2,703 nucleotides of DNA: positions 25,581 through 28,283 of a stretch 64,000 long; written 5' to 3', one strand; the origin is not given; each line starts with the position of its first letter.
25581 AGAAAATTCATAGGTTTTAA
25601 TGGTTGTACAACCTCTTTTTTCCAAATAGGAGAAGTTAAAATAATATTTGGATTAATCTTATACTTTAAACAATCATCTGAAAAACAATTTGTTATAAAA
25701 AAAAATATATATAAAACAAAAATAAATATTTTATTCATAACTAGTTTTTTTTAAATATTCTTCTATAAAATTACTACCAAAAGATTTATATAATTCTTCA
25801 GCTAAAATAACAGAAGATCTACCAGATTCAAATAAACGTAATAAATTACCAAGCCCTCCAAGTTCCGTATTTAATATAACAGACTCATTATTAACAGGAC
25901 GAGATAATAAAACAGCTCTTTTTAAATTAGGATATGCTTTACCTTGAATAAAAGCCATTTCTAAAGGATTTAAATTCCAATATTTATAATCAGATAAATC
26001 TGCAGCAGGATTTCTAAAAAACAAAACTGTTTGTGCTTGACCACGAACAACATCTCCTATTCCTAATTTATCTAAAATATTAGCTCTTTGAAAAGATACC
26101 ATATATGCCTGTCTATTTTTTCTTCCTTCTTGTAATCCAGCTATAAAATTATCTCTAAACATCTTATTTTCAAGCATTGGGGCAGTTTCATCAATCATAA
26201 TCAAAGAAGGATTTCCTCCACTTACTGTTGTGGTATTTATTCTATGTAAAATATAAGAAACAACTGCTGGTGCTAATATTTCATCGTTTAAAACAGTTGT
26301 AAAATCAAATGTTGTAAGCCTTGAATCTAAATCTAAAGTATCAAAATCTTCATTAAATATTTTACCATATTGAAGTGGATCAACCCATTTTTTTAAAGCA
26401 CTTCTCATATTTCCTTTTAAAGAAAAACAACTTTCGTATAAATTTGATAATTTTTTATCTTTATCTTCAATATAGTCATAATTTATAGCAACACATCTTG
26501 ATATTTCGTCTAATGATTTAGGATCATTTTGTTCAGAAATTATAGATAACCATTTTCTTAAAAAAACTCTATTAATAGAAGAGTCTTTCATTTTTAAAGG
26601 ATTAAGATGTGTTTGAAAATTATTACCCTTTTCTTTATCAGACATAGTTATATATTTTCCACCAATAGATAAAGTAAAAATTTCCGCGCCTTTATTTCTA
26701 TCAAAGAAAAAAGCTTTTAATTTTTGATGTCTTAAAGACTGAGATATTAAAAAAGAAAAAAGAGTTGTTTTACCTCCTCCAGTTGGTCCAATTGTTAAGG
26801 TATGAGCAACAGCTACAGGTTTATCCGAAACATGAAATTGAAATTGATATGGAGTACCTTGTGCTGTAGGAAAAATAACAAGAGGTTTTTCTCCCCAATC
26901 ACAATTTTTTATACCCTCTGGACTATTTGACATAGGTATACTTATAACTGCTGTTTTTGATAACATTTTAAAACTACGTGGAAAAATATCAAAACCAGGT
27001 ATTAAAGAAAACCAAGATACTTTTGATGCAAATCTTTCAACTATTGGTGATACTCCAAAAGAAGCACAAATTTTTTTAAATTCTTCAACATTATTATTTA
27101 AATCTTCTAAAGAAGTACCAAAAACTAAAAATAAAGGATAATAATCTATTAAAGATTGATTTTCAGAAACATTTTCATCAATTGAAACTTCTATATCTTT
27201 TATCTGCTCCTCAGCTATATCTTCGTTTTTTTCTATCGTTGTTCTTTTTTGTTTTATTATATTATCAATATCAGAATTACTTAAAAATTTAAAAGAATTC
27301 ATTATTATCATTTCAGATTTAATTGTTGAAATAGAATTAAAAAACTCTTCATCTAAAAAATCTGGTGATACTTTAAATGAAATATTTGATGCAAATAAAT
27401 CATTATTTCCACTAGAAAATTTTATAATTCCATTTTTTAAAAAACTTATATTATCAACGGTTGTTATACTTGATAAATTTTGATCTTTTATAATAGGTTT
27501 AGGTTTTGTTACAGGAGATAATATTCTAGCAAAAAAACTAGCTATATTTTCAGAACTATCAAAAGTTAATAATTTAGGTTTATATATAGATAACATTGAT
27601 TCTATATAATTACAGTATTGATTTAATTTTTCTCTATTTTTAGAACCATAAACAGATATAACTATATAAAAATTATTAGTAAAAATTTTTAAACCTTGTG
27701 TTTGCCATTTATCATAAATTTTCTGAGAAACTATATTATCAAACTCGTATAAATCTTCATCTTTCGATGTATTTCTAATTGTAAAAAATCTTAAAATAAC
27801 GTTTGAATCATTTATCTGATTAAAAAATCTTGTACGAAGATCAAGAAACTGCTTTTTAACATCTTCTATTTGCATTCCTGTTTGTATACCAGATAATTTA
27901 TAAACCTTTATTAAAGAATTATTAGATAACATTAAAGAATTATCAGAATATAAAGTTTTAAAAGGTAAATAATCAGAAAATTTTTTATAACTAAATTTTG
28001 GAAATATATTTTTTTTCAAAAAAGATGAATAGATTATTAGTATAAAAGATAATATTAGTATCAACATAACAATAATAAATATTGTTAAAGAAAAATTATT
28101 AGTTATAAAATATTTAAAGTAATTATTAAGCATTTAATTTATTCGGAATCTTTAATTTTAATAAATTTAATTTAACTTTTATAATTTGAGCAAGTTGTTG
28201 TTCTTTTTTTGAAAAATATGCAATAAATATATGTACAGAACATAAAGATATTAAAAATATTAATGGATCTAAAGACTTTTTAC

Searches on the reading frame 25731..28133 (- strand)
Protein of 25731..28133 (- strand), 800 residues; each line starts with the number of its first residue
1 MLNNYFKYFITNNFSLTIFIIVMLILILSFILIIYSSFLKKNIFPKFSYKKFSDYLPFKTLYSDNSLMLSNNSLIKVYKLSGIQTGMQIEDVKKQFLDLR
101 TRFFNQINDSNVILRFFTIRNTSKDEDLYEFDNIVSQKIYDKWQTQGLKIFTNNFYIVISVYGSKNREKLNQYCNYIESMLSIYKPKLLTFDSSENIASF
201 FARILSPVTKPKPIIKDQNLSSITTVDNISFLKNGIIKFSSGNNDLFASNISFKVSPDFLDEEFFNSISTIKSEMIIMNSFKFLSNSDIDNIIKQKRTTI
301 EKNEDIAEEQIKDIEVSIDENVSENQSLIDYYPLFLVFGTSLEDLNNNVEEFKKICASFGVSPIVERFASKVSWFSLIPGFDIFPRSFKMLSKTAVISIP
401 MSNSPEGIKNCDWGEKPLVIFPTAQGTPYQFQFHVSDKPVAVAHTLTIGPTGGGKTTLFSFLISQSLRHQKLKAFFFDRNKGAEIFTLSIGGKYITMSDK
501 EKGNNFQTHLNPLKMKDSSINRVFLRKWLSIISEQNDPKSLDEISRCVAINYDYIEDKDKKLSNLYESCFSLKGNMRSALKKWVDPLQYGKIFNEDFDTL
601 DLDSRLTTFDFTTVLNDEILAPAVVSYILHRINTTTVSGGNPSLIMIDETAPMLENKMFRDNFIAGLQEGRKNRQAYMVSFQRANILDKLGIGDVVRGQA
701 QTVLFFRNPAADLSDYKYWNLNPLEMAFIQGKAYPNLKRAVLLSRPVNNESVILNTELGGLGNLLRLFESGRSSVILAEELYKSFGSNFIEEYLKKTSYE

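Call 24: find_encoding_contigs(protein=window:25731-28133:-, flank=10000, max_places=1)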
Protein window:25731-28133:- (800 aa): no gene with exactly this product is on record in the collection.

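Call 27: search_protein_families(library=pfam, proteins=[window:25731-28133:-], max_evalue=0.00001)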
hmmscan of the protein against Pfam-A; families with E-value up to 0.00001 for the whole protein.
window:25731-28133:- (800 aa): 1 family
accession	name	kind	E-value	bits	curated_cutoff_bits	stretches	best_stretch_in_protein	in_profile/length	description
PF03135.19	CagE_TrbE_VirB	-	4.4e-14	53.4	21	1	180-381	2-198/204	CagE, TrbE, VirB family, component of type IV transporter system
